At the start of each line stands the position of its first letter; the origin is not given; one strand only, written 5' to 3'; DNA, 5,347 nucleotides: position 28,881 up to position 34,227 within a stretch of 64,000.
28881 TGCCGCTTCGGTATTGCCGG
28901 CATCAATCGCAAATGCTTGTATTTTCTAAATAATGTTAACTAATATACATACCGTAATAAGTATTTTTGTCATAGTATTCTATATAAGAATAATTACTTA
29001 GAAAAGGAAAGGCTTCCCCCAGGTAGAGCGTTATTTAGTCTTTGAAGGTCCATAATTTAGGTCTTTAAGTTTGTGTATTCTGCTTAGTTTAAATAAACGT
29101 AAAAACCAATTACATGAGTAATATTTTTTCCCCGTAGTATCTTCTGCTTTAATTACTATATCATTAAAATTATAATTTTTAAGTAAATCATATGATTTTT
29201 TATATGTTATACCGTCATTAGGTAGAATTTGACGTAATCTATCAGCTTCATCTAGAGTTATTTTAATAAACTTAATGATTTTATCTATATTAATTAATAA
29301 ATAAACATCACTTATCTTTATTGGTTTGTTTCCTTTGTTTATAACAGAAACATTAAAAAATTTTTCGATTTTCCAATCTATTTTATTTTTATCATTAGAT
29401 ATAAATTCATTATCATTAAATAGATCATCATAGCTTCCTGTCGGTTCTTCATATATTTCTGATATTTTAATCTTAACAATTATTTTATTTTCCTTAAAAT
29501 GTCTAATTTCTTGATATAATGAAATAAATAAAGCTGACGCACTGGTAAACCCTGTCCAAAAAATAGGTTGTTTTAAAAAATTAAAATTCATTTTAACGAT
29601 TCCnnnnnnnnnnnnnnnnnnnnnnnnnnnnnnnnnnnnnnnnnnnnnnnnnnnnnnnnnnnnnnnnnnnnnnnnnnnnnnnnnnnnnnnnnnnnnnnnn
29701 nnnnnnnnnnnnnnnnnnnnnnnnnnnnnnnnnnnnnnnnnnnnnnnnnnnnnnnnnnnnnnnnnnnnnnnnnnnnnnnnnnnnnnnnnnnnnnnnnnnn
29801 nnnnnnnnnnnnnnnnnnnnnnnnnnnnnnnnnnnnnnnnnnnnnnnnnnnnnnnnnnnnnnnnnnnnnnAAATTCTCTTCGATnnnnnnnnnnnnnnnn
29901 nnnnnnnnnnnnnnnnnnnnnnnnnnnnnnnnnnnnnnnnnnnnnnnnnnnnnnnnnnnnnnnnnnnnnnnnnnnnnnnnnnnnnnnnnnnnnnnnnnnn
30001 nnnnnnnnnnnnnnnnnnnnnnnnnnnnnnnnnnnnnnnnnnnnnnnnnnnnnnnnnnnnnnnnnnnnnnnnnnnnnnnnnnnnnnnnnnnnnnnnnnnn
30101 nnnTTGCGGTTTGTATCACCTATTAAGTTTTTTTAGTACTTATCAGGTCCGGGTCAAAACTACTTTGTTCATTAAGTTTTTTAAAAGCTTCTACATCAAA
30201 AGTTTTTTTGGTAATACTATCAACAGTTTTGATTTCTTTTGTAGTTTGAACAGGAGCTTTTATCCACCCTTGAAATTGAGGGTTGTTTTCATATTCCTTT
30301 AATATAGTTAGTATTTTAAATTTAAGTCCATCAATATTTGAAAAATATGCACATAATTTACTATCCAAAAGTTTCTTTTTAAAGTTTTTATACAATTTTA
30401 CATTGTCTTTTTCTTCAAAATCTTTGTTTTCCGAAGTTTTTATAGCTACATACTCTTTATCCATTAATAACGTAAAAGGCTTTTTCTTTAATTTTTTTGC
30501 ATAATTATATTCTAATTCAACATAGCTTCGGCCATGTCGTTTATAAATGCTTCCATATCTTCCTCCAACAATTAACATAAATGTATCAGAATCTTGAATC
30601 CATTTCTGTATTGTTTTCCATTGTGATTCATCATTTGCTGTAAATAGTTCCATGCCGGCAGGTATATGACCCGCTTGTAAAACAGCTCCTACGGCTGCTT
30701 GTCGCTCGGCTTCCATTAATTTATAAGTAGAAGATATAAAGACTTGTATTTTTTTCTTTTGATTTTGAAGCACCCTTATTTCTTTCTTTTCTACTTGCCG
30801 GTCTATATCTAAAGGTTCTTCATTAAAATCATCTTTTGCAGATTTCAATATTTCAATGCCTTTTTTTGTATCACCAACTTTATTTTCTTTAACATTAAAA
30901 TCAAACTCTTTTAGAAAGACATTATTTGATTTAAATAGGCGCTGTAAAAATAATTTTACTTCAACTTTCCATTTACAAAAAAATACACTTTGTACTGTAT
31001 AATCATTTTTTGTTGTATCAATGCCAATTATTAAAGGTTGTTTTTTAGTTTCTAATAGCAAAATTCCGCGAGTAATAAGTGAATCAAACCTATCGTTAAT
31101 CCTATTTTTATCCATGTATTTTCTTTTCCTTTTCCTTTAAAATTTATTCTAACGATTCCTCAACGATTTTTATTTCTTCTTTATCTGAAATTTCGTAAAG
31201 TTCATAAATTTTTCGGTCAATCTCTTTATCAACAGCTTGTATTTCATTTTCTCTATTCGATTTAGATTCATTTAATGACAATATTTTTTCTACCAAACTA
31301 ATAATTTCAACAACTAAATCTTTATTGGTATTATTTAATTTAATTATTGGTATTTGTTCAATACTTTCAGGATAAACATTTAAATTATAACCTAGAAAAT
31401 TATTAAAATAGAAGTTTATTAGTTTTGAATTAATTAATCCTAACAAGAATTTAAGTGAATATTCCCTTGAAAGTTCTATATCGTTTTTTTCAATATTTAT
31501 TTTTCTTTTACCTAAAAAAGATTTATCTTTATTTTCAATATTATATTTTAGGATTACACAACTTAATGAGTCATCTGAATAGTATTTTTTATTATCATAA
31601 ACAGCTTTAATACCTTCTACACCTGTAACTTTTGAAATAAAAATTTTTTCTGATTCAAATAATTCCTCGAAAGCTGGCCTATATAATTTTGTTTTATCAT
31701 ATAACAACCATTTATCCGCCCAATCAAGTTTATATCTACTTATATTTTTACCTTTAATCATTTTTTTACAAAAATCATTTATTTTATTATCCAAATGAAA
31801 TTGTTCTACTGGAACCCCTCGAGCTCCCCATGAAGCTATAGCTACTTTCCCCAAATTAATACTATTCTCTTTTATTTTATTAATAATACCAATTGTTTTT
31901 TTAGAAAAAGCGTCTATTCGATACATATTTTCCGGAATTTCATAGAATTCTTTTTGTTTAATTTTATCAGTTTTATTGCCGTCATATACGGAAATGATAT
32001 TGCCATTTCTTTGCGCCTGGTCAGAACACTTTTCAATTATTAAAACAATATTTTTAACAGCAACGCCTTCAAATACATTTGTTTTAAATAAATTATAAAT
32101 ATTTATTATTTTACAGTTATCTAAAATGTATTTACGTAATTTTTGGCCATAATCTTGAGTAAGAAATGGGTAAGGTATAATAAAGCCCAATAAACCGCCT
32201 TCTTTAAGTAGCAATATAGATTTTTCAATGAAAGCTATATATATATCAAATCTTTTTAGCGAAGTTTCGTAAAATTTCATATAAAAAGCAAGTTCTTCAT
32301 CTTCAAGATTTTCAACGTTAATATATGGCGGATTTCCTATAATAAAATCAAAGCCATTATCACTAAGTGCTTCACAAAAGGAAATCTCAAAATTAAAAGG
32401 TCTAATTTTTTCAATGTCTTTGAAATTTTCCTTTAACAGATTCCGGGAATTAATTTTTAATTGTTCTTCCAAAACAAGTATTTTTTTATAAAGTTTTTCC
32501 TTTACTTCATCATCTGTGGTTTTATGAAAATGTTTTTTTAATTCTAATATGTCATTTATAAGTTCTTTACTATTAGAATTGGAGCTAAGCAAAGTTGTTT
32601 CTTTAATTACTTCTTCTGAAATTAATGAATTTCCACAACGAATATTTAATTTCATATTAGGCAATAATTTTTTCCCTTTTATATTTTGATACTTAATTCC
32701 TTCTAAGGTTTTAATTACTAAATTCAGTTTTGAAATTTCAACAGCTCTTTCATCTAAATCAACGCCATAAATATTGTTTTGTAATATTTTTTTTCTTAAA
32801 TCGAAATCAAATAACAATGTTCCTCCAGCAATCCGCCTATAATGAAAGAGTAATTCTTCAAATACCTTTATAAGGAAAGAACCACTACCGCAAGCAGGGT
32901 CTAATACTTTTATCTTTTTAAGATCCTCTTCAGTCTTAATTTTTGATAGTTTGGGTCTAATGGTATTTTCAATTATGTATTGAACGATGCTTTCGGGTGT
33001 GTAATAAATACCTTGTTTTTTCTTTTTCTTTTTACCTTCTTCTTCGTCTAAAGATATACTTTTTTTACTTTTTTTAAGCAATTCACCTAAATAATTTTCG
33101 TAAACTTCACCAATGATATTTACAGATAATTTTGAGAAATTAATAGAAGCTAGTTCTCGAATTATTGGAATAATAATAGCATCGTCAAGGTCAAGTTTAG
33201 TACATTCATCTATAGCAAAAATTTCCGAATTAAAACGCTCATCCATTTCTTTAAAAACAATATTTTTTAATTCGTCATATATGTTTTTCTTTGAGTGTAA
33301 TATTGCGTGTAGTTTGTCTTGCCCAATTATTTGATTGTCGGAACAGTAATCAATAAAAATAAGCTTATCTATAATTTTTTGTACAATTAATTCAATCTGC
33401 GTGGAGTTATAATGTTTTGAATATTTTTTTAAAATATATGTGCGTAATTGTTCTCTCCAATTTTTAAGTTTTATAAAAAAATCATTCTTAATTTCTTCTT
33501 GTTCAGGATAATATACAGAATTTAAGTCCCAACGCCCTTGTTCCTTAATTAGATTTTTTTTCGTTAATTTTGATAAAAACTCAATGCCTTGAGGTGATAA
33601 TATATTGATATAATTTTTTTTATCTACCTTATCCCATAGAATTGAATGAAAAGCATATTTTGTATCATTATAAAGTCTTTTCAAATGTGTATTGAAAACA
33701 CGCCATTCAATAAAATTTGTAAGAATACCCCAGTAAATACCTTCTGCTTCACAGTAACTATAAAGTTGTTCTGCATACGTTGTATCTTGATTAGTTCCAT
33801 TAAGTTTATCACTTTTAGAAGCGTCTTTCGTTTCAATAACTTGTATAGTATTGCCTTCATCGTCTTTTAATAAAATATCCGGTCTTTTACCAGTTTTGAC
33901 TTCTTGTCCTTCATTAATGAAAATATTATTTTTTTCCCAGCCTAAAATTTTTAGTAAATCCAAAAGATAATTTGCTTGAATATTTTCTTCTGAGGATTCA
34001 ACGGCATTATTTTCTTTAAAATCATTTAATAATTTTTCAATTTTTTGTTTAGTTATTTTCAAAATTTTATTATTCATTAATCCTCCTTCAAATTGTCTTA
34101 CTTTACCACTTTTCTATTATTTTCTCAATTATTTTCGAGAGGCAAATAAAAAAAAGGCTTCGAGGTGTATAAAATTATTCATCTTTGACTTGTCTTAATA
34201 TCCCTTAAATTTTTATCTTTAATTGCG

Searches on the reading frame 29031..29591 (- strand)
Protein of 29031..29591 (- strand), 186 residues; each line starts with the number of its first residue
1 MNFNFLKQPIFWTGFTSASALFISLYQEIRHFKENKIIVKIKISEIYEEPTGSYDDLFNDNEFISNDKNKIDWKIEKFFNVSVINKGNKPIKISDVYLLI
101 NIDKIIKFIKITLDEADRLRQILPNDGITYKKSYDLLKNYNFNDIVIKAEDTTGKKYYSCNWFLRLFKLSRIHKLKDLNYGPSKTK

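Call 5: search_protein_families(library=pfam, proteins=[window:29031-29591:-], max_evalue=0.01)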
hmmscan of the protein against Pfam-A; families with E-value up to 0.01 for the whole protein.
window:29031-29591:- (186 aa): 1 family
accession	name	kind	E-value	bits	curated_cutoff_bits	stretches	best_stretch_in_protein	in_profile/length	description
PF22487.1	CRASP-2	-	0.0015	18.6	27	1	27-116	6-96/206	Complement regulator-acquiring surface protein 2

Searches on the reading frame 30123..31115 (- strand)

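Call 5: search_protein_families(library=pfam, proteins=[window:30123-31115:-], max_evalue=0.01)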
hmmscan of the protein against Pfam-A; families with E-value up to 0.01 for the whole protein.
window:30123-31115:- (330 aa): 2 families
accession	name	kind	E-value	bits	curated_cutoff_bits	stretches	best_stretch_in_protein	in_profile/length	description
PF13271.11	DUF4062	-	3.1e-27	95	24.7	1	124-206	1-82/82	Domain of unknown function (DUF4062)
PF14317.12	YcxB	-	0.004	17.3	23.3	0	154-187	5-40/61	YcxB-like protein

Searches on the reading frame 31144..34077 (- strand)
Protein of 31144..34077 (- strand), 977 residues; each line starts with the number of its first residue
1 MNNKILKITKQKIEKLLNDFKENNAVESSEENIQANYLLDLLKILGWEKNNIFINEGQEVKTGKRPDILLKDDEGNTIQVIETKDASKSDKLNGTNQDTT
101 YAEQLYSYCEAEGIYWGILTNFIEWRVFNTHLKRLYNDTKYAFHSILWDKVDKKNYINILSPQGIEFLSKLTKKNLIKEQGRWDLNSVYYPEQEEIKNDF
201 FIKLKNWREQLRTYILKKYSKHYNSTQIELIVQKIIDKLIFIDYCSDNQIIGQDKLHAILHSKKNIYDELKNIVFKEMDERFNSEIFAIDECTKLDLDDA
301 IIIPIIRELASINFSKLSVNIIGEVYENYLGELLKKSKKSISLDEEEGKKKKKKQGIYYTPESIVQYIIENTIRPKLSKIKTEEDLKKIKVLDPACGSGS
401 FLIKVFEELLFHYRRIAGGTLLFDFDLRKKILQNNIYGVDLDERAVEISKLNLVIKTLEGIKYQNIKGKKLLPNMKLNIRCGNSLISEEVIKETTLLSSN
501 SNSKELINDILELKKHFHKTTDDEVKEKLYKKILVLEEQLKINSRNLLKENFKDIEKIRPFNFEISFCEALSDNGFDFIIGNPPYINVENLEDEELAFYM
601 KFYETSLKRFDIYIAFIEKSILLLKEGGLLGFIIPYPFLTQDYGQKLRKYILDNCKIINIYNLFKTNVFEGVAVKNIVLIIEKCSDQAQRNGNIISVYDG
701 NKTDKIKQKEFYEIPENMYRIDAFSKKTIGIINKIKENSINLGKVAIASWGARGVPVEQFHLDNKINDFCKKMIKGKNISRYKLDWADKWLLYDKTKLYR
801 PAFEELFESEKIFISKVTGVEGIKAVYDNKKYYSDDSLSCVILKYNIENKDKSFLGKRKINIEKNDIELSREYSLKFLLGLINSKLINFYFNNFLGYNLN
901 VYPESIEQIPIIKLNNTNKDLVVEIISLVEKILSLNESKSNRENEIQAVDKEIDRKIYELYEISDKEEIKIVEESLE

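Call 5: search_protein_families(library=pfam, proteins=[window:31144-34077:-], max_evalue=0.01)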
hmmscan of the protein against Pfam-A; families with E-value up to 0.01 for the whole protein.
window:31144-34077:- (977 aa): 9 families
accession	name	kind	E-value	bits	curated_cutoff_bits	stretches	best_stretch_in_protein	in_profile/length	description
PF07669.17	Eco57I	-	8.5e-38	130.6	25.3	1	434-669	1-171/171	Eco57I restriction-modification methylase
PF02384.22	N6_Mtase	-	1.9e-24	87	20.4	2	349-467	19-111/311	N-6 DNA Methylase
PF20473.4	MmeI_Mtase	-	1.5e-15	57.5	27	1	382-620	14-183/259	MmeI, DNA-methyltransferase domain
PF12950.13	TaqI_C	-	2.7e-12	47.4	26.5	1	772-911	2-118/118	TaqI-like C-terminal specificity domain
PF01170.24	UPF0020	-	2.6e-07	31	22.3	1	390-460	31-103/197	RMKL-like, methyltransferase domain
PF08722.17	Tn7_TnsA-like_N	-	0.001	20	26.5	0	340-390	13-57/85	TnsA-like endonuclease N terminal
PF13588.12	HSDR_N_2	-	0.0012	19.4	25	1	30-130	2-96/110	Type I restriction enzyme R protein N terminus (HSDR_N)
PF13847.12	Methyltransf_31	-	0.0015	18.7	27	0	387-463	3-58/145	Methyltransferase domain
PF05175.20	MTS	-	0.0069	16.5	23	0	565-589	88-112/170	Methyltransferase small domain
